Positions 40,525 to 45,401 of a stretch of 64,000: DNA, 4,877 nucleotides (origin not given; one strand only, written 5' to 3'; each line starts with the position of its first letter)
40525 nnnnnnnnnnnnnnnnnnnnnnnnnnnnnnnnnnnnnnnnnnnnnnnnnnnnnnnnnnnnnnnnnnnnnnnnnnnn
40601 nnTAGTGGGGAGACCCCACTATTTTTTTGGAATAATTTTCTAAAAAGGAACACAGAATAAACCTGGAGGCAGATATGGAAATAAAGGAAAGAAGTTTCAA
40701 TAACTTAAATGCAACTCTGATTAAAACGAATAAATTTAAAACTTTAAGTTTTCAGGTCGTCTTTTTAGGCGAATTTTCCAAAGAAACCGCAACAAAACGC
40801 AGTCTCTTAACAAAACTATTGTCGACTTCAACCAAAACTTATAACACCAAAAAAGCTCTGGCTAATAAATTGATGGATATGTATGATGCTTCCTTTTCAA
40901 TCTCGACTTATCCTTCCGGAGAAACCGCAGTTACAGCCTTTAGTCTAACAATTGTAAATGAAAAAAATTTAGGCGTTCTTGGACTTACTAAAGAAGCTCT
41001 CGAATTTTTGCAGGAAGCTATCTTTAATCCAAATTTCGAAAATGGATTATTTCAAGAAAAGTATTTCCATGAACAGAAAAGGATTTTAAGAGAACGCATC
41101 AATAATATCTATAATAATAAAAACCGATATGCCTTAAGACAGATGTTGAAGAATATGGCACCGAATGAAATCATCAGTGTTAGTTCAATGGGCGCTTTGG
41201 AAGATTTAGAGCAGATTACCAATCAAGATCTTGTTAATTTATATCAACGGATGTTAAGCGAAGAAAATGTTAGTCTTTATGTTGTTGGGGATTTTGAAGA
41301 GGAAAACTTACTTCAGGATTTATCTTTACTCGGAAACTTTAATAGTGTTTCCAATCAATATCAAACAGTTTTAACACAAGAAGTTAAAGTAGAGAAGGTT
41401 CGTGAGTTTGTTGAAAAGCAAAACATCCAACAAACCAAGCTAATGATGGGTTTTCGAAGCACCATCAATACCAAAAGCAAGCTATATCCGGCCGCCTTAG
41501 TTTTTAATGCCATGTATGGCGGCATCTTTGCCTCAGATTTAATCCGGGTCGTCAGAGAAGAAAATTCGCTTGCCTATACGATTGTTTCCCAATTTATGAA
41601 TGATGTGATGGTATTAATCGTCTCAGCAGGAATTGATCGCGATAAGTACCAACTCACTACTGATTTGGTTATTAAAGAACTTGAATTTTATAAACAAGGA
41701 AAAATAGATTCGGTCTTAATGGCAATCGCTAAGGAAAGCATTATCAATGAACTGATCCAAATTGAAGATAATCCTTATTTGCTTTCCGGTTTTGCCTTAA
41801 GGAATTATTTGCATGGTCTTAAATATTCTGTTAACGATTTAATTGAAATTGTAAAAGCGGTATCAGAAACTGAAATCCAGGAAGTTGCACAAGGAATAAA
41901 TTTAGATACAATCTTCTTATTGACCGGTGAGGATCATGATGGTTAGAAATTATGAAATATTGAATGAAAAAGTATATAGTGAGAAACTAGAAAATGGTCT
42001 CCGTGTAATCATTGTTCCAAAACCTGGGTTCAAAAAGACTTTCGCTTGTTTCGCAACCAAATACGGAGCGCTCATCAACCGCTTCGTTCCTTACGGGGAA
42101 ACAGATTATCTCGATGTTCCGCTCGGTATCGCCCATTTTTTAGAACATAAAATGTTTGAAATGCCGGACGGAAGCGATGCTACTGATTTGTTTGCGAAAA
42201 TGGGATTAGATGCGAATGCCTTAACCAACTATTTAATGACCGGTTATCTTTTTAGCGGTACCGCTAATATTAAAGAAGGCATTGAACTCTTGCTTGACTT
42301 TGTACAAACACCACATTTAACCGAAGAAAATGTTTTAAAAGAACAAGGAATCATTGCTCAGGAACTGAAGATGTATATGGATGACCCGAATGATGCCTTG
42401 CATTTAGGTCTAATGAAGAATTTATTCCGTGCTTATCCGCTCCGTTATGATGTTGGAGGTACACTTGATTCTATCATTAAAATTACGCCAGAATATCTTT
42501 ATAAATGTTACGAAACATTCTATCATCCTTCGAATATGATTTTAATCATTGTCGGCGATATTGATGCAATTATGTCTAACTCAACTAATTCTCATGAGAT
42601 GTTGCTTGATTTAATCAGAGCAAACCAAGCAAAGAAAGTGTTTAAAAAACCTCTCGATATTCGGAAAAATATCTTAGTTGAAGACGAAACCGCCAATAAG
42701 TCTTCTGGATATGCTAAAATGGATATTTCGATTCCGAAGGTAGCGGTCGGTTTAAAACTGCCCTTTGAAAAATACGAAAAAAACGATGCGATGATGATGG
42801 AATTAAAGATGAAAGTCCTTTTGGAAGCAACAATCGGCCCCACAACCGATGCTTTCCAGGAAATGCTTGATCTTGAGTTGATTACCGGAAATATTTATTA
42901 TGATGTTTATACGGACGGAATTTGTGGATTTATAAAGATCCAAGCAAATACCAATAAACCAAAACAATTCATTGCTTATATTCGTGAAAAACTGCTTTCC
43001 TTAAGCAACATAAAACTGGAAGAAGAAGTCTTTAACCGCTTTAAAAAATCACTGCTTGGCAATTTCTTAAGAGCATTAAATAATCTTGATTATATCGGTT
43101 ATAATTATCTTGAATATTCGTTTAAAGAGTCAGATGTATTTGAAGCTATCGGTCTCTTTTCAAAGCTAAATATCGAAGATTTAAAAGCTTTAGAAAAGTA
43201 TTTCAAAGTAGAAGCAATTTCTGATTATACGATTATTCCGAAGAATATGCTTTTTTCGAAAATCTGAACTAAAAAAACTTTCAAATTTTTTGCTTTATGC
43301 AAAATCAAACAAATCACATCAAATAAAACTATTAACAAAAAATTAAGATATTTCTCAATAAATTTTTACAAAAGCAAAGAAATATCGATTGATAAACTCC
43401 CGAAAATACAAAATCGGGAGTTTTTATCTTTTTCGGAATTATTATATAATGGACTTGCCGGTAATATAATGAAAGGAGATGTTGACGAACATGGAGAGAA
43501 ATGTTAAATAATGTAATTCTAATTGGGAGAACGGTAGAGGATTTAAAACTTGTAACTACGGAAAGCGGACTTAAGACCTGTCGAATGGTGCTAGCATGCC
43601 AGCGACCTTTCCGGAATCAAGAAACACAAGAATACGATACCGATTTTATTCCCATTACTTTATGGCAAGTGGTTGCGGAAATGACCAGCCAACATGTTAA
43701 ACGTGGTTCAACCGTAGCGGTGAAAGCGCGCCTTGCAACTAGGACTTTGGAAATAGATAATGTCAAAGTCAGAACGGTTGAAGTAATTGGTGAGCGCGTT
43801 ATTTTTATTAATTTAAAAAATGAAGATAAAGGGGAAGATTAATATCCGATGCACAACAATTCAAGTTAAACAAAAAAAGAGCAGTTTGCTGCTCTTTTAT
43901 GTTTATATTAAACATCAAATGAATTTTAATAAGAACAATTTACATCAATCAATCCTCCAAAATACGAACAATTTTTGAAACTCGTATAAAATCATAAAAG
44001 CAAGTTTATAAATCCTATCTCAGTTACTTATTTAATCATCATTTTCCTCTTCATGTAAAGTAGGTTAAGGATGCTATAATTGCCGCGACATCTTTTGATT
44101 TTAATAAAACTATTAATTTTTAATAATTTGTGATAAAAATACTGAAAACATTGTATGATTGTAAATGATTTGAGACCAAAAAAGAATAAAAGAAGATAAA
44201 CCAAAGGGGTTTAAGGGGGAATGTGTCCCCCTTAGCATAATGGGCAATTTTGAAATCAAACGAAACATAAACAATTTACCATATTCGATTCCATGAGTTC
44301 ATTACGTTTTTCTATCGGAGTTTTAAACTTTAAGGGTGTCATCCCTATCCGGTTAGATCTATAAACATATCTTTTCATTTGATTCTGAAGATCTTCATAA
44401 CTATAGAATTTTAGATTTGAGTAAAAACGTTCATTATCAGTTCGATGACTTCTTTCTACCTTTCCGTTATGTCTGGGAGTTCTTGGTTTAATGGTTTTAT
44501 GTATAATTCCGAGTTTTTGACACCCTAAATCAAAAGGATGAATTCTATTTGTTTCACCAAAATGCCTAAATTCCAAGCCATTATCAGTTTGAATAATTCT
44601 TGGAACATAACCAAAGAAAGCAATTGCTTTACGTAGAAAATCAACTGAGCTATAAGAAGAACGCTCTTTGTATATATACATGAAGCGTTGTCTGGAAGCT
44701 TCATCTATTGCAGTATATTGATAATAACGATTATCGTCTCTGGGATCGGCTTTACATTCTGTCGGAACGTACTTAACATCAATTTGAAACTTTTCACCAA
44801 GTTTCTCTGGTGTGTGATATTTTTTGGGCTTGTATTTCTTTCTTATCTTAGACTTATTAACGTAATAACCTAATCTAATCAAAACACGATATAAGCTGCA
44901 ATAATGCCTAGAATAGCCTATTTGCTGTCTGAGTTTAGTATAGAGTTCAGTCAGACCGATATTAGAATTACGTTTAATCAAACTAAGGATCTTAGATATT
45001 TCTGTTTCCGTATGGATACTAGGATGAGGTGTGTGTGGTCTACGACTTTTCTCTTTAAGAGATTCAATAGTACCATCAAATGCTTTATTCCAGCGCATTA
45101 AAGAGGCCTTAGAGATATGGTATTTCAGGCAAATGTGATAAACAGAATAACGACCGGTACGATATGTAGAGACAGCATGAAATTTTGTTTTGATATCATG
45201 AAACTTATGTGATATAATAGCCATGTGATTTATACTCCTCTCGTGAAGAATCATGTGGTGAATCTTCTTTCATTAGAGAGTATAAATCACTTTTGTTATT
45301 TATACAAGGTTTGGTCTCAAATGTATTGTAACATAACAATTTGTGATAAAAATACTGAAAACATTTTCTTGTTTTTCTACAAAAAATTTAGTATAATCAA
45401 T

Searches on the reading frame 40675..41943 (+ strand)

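Call 69: search_protein_families(library=pfam, proteins=[window:40675-41943:+], max_evalue=0.00001)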
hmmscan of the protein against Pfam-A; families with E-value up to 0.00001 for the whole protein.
window:40675-41943:+ (423 aa): 1 family
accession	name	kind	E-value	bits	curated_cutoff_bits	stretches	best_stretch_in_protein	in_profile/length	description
PF05193.26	Peptidase_M16_C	-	2e-21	77.1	23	1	181-354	2-179/181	Peptidase M16 inactive domain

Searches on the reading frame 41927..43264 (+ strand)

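Call 69: search_protein_families(library=pfam, proteins=[window:41927-43264:+], max_evalue=0.00001)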
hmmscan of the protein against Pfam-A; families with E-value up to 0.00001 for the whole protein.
window:41927-43264:+ (446 aa): 2 families
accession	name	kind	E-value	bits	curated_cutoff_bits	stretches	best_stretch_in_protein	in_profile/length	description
PF00675.25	Peptidase_M16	-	1.1e-11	45.3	22.3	1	66-177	31-146/149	Insulinase (Peptidase family M16)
PF05193.26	Peptidase_M16_C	-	3.6e-11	43.7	23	1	185-376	1-181/181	Peptidase M16 inactive domain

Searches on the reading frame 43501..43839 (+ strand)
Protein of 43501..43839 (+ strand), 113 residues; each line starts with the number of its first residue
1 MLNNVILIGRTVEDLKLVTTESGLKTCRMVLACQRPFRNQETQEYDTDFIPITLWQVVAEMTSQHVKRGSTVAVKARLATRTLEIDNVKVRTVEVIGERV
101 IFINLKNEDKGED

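Call 69: search_protein_families(library=pfam, proteins=[window:43501-43839:+], max_evalue=0.00001)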
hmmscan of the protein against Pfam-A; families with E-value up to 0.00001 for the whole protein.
window:43501-43839:+ (113 aa): 1 family
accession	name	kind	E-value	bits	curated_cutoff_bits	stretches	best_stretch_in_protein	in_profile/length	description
PF00436.31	SSB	-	6.3e-20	71.6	26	1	2-102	1-103/104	Single-strand binding protein family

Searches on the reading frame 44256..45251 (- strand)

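Call 69: search_protein_families(library=pfam, proteins=[window:44256-45251:-], max_evalue=0.00001)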
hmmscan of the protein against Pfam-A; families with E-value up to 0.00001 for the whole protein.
window:44256-45251:- (331 aa): 2 families
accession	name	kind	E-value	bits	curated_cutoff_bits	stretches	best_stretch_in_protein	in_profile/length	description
PF00665.32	rve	-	1.4e-13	51.4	32.6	1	152-259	5-102/102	Integrase core domain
PF13683.12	rve_3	-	1e-06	28.9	26.5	1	248-296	2-50/67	Integrase core domain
